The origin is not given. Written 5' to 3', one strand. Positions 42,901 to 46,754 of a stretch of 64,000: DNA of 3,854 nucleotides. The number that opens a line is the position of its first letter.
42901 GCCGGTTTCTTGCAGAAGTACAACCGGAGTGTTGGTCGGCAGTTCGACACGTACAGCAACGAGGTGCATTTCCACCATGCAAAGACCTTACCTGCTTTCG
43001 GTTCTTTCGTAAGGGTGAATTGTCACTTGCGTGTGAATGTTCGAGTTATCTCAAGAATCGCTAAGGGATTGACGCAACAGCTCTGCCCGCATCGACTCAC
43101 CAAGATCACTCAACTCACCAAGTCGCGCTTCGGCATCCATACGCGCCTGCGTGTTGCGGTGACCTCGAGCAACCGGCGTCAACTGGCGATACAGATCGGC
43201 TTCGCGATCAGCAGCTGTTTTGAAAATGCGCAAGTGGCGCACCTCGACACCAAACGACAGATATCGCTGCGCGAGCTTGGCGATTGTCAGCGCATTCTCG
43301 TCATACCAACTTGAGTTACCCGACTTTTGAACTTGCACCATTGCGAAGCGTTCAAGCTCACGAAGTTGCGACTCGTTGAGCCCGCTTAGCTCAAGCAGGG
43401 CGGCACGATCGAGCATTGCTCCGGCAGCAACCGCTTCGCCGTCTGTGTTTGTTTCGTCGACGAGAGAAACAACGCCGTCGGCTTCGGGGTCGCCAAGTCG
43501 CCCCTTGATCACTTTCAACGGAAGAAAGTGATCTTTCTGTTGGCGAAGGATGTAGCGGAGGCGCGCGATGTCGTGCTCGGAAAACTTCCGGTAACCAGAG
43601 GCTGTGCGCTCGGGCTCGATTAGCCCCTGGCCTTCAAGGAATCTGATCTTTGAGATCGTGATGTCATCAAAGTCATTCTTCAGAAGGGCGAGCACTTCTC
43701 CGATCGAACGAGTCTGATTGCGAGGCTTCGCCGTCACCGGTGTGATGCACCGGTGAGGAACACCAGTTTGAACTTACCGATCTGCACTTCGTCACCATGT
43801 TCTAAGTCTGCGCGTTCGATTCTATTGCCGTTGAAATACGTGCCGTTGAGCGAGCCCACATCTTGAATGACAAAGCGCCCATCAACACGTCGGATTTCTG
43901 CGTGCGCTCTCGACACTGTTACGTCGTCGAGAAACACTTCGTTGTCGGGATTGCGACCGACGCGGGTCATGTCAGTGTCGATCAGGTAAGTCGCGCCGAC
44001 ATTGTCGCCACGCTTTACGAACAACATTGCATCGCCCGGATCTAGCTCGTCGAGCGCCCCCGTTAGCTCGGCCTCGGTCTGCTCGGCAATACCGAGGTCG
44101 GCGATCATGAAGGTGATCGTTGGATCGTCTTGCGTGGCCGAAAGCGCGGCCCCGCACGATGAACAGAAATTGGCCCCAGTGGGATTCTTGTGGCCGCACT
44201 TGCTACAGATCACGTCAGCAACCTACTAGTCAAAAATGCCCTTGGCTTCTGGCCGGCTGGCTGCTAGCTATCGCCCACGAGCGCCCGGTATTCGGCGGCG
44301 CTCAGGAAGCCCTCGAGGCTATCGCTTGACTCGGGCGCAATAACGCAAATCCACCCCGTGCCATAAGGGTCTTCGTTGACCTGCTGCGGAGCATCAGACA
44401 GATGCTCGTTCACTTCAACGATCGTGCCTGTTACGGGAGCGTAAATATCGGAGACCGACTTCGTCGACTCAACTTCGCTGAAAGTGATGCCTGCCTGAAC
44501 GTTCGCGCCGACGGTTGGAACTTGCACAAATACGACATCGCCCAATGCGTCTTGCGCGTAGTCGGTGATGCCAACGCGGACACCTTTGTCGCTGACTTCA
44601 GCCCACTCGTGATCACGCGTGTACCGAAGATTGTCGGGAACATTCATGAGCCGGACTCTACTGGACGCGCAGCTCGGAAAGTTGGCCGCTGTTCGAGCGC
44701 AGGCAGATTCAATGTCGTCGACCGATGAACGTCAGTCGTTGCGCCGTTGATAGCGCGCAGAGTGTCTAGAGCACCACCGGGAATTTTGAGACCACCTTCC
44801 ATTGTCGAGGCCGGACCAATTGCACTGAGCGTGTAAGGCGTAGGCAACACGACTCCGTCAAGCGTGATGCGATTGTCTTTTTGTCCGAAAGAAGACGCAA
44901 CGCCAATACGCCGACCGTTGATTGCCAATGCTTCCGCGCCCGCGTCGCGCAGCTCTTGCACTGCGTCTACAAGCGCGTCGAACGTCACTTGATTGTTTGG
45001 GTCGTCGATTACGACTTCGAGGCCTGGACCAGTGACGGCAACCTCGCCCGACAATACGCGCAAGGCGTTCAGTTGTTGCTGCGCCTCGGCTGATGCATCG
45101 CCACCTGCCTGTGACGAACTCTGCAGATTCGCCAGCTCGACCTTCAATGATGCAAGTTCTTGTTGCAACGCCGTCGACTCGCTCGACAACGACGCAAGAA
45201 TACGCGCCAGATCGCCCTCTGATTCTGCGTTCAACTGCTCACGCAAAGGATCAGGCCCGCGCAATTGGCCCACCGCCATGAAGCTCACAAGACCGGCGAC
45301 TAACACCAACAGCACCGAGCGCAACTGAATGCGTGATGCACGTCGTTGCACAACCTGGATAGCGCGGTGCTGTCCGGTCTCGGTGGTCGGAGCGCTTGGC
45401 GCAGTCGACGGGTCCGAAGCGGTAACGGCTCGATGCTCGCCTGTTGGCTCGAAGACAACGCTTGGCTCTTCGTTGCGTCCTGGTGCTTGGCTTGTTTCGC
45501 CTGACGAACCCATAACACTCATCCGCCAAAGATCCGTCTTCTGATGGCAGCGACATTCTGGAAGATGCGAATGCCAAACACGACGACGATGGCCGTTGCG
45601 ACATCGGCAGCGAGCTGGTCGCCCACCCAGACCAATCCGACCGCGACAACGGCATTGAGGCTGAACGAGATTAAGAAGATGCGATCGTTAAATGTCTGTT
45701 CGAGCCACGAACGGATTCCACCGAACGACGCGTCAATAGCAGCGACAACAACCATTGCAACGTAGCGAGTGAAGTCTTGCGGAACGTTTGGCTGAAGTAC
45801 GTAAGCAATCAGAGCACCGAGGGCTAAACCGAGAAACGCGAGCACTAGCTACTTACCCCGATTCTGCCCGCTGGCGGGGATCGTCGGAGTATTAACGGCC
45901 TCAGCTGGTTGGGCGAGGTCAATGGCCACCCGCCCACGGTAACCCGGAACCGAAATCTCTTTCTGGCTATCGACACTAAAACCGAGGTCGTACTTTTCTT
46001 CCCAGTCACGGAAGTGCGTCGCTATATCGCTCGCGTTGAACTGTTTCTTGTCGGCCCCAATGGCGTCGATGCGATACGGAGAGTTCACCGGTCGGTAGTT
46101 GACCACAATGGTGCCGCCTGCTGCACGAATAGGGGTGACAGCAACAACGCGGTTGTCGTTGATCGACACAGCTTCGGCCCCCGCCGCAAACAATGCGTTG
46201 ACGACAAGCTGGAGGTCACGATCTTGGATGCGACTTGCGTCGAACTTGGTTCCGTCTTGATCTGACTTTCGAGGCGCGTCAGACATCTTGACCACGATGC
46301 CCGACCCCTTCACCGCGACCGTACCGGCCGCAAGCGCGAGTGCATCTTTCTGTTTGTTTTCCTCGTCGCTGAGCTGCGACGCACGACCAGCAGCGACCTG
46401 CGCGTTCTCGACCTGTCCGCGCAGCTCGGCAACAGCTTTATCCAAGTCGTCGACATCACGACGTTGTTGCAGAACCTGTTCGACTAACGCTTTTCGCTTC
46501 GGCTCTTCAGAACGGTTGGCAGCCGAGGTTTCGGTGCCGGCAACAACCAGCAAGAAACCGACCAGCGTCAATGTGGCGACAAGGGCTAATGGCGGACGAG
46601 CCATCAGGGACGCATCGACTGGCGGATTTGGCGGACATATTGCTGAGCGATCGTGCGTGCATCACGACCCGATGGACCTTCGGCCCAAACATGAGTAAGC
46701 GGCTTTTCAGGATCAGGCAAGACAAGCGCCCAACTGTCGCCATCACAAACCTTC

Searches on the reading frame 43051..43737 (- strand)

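Call 61: search_protein_families(library=pfam, proteins=[window:43051-43737:-], max_evalue=0.00001)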
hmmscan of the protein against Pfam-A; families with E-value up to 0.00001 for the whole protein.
window:43051-43737:- (228 aa): 3 families
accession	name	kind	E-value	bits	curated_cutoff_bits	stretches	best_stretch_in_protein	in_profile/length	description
PF13411.12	MerR_1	-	4e-14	52.9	21.6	1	26-79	12-64/69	MerR HTH family regulatory protein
PF00376.29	MerR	-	3e-07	30.6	28.2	1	25-52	10-38/38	MerR family regulatory protein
PF13591.12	MerR_2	-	4.3e-06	26.9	29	0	26-72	12-57/84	MerR HTH family regulatory protein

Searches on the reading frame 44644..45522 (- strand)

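Call 61: search_protein_families(library=pfam, proteins=[window:44644-45522:-], max_evalue=0.00001)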
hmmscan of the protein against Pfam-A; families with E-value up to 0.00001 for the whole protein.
window:44644-45522:- (292 aa): 1 family
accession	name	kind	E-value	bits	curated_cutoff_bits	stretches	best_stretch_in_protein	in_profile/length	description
PF05949.17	DUF881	-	8.1e-31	107.3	25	1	150-285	1-145/146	Bacterial protein of unknown function (DUF881)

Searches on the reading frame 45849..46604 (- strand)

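Call 61: search_protein_families(library=pfam, proteins=[window:45849-46604:-], max_evalue=0.00001)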
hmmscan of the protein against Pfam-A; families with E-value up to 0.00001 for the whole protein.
window:45849-46604:- (251 aa): 1 family
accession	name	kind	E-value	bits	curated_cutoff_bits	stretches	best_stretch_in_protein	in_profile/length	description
PF05949.17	DUF881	-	5.9e-37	127.2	25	1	87-231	3-145/146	Bacterial protein of unknown function (DUF881)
